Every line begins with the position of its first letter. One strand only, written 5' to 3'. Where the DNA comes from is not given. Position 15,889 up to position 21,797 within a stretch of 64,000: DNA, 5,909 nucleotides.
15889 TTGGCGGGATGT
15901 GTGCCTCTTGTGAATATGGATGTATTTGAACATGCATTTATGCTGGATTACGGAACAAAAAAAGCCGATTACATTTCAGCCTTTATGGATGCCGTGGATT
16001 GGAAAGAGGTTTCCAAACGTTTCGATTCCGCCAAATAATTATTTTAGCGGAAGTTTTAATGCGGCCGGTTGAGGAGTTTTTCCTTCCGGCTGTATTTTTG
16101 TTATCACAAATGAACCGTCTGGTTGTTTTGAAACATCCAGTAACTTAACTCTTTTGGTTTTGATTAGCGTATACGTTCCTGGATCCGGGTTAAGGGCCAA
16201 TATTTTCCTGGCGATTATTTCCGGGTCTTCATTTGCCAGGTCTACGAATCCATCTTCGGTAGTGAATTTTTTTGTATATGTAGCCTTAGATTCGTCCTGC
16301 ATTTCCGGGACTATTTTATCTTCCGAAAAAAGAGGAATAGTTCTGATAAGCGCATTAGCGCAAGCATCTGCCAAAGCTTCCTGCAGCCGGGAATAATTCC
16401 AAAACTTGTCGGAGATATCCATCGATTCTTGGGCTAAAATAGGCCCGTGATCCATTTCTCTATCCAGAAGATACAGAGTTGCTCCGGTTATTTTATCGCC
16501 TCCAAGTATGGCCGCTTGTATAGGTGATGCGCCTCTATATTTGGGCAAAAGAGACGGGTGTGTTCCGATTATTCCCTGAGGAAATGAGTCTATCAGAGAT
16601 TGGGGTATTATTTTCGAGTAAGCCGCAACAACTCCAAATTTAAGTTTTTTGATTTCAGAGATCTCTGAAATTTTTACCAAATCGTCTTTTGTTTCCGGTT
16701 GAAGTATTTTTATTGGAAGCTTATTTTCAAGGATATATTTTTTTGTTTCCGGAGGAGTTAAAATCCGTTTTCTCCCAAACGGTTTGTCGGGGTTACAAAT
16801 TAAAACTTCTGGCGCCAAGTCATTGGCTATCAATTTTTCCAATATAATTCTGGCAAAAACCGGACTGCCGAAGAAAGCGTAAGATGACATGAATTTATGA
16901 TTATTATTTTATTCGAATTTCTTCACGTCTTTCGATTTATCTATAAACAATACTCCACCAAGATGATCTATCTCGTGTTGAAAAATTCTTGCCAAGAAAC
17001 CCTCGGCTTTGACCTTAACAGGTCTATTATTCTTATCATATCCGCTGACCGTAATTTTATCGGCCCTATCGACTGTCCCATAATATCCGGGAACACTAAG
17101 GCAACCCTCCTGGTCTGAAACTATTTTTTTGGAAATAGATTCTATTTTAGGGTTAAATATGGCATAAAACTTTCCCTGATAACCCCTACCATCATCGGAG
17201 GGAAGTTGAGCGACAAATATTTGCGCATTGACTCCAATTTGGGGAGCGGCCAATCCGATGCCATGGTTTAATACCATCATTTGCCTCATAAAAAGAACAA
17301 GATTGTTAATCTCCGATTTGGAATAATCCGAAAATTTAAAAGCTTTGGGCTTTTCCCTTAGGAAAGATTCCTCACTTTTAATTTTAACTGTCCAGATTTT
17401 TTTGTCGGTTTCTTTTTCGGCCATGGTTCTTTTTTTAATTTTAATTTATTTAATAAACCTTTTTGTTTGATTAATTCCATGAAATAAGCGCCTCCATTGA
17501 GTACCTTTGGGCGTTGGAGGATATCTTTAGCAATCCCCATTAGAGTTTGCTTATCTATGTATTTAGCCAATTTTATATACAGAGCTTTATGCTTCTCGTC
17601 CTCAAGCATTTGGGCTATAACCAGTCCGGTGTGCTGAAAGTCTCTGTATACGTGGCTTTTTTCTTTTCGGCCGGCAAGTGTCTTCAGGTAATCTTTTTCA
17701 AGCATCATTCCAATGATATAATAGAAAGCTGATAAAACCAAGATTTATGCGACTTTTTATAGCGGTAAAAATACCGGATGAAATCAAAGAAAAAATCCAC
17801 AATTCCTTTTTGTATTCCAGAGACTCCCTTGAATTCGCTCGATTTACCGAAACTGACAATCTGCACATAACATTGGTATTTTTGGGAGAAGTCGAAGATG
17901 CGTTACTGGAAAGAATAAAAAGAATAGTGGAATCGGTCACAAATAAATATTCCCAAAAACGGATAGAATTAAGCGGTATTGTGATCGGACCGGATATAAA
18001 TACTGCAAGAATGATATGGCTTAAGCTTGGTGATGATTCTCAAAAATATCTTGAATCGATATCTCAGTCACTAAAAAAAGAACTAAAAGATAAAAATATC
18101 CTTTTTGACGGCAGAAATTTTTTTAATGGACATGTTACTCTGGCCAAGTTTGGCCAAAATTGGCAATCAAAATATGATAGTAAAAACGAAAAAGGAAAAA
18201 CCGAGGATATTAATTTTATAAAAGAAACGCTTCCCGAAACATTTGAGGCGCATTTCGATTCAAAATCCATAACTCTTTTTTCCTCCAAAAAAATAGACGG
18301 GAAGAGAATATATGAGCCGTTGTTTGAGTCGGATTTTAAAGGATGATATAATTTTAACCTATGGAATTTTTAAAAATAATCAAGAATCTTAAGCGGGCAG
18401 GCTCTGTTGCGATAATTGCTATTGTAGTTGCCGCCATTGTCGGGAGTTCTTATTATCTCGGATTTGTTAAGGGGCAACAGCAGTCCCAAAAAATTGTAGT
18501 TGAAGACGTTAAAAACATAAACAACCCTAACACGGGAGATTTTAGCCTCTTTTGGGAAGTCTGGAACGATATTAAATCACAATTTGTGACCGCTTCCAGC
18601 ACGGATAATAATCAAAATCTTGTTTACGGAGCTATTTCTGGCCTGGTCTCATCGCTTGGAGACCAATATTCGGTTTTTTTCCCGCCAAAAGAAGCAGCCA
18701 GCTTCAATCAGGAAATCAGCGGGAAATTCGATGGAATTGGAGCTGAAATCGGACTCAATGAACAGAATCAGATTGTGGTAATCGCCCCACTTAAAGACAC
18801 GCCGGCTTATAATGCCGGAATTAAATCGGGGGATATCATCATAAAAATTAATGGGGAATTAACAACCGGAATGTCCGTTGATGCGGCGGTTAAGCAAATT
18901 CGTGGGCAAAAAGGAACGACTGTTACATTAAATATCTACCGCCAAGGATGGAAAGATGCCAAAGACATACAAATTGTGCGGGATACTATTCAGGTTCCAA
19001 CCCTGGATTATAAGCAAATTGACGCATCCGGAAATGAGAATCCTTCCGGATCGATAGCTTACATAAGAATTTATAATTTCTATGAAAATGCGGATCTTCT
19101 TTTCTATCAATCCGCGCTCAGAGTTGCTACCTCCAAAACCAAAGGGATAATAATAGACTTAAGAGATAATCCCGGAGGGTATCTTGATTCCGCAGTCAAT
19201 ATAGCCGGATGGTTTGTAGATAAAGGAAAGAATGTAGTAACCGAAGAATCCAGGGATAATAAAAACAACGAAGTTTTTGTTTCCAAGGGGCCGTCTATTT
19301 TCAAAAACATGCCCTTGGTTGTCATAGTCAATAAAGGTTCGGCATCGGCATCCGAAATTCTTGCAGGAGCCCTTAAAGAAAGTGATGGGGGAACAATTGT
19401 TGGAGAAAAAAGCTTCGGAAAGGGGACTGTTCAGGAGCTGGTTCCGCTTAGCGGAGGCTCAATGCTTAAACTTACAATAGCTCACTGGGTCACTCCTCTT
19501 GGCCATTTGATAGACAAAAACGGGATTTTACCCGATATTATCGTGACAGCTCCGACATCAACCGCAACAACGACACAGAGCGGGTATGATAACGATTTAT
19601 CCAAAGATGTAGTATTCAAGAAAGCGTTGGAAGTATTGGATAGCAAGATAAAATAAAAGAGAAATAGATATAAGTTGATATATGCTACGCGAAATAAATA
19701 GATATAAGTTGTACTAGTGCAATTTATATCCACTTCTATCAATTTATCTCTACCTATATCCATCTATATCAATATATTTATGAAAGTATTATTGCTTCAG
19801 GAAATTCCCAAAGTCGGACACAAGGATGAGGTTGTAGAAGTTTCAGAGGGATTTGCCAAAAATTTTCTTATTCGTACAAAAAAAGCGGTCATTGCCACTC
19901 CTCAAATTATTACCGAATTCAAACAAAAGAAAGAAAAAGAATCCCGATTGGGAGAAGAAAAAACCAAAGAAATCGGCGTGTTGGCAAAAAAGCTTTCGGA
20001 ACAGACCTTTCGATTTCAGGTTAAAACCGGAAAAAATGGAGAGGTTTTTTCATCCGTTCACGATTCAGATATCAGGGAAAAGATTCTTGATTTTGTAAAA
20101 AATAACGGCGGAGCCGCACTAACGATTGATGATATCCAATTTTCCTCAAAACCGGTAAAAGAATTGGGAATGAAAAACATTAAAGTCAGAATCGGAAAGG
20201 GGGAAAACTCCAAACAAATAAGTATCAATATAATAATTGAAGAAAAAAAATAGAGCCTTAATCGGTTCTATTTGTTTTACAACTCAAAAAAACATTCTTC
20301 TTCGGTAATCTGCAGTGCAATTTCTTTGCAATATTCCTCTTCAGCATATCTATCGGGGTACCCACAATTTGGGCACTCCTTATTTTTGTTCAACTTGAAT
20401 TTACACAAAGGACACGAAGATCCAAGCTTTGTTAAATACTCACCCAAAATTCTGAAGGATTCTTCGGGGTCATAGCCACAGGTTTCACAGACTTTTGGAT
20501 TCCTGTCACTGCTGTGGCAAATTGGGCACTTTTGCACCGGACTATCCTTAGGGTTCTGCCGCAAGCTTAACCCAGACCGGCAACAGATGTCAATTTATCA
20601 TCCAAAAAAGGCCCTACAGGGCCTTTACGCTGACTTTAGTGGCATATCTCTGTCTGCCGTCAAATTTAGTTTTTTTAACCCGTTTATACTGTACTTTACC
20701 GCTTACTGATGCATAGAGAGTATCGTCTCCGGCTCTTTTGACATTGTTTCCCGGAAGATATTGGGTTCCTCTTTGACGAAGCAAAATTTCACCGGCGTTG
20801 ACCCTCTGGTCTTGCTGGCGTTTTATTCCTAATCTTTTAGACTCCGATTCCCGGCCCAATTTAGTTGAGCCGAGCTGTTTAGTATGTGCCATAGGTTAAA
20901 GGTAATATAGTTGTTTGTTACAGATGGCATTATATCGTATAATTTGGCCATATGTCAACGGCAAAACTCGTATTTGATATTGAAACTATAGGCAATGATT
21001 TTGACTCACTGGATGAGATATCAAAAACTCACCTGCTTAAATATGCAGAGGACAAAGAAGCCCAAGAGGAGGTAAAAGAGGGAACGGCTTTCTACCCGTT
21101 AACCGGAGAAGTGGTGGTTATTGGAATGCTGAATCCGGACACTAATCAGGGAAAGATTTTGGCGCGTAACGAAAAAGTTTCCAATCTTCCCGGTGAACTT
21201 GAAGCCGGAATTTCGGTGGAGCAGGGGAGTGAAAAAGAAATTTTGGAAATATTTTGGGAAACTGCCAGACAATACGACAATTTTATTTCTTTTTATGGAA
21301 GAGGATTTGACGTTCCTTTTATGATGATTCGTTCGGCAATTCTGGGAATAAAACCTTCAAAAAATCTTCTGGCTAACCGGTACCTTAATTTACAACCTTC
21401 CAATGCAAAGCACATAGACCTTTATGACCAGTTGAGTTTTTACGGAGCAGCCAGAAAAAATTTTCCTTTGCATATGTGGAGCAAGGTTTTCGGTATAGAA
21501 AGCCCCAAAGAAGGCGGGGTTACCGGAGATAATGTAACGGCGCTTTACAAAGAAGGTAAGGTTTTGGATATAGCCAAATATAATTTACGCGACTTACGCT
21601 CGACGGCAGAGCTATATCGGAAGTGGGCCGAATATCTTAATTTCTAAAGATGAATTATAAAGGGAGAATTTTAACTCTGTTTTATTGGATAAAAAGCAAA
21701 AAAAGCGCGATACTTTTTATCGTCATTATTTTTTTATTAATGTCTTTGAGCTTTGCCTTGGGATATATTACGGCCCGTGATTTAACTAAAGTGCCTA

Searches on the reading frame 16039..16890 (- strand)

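Call 41: search_protein_families(library=pfam, proteins=[window:16039-16890:-], max_evalue=0.001)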
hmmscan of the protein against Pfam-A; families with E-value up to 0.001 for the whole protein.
window:16039-16890:- (283 aa): 2 families
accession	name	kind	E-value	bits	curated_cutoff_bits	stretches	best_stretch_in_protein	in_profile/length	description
PF00551.24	Formyl_trans_N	-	2.1e-30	106.3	26.1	1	7-184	6-180/181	Formyl transferase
PF02911.23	Formyl_trans_C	-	3e-08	34.2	21.1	1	209-256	2-48/100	Formyl transferase, C-terminal domain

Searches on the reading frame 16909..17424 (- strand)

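Call 41: search_protein_families(library=pfam, proteins=[window:16909-17424:-], max_evalue=0.001)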
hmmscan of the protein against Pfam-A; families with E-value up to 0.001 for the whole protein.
window:16909-17424:- (171 aa): 1 family
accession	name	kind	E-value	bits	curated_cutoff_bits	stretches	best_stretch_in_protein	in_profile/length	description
PF01327.26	Pep_deformylase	-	4.7e-45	153.4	22.8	1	20-169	10-155/156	Polypeptide deformylase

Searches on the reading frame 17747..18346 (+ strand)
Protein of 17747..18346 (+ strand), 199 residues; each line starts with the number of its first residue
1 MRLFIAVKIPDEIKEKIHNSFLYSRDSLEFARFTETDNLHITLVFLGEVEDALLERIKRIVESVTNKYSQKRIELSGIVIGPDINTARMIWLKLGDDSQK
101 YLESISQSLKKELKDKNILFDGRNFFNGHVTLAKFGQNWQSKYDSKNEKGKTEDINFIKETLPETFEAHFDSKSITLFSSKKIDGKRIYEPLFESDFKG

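Call 41: search_protein_families(library=pfam, proteins=[window:17747-18346:+], max_evalue=0.001)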
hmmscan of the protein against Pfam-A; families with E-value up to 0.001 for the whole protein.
window:17747-18346:+ (199 aa): 3 families
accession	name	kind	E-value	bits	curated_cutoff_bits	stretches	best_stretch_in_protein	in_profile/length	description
PF02834.22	LigT_PEase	-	1.3e-12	48.1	23.3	1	8-91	2-87/87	LigT like Phosphoesterase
PF10469.15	AKAP7_NLS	-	7.1e-11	42.8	24.4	1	15-161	19-161/208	AKAP7 2'5' RNA ligase-like domain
PF13563.12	2_5_RNA_ligase2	-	1.1e-06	29.2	27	1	38-146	25-123/152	2'-5' RNA ligase superfamily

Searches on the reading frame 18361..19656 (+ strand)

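Call 41: search_protein_families(library=pfam, proteins=[window:18361-19656:+], max_evalue=0.001)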
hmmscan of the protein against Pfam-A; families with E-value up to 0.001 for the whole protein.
window:18361-19656:+ (431 aa): 5 families
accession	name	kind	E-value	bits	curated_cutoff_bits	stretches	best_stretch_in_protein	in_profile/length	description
PF03572.23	Peptidase_S41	-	5.8e-50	169.5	24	1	232-395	2-165/165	Peptidase family S41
PF00595.29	PDZ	-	1.9e-12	47.8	23.2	1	125-192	11-80/81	PDZ domain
PF17820.7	PDZ_6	-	5.1e-10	39.4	27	1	140-194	2-54/54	PDZ domain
PF13180.12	PDZ_2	-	7.5e-09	36.2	27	1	133-197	9-72/80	PDZ domain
PF22694.1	CtpB_N-like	-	4.9e-06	27.4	27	1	31-106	8-80/85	Activating protease CtpB N-terminal domain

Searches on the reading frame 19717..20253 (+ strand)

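Call 41: search_protein_families(library=pfam, proteins=[window:19717-20253:+], max_evalue=0.001)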
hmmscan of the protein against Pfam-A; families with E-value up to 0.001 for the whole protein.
window:19717-20253:+ (178 aa): 2 families
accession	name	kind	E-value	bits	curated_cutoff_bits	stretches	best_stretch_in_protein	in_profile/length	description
PF01281.25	Ribosomal_L9_N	-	2e-17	62.9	20.7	1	22-68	1-47/47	Ribosomal protein L9, N-terminal domain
PF03948.19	Ribosomal_L9_C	-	9.2e-08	32.9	23.2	1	89-162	6-75/86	Ribosomal protein L9, C-terminal domain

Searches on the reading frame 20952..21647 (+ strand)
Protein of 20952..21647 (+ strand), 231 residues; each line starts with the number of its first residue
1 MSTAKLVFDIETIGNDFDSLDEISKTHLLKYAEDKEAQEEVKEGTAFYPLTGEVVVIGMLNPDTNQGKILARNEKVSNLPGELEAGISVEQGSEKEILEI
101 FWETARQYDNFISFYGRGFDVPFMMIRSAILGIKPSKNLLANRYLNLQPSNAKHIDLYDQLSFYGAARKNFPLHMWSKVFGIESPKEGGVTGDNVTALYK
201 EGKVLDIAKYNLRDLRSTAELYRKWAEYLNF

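Call 41: search_protein_families(library=pfam, proteins=[window:20952-21647:+], max_evalue=0.001)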
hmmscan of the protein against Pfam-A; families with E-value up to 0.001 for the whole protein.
window:20952-21647:+ (231 aa): 2 families
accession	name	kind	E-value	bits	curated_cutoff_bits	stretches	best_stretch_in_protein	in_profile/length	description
PF10108.15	DNA_pol_B_exo2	-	4.1e-19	69.5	24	1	88-225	31-173/213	Predicted 3'-5' exonuclease related to the exonuclease domain of PolB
PF13482.12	RNase_H_2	-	1.4e-11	45.1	22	1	88-225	38-164/165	RNase_H superfamily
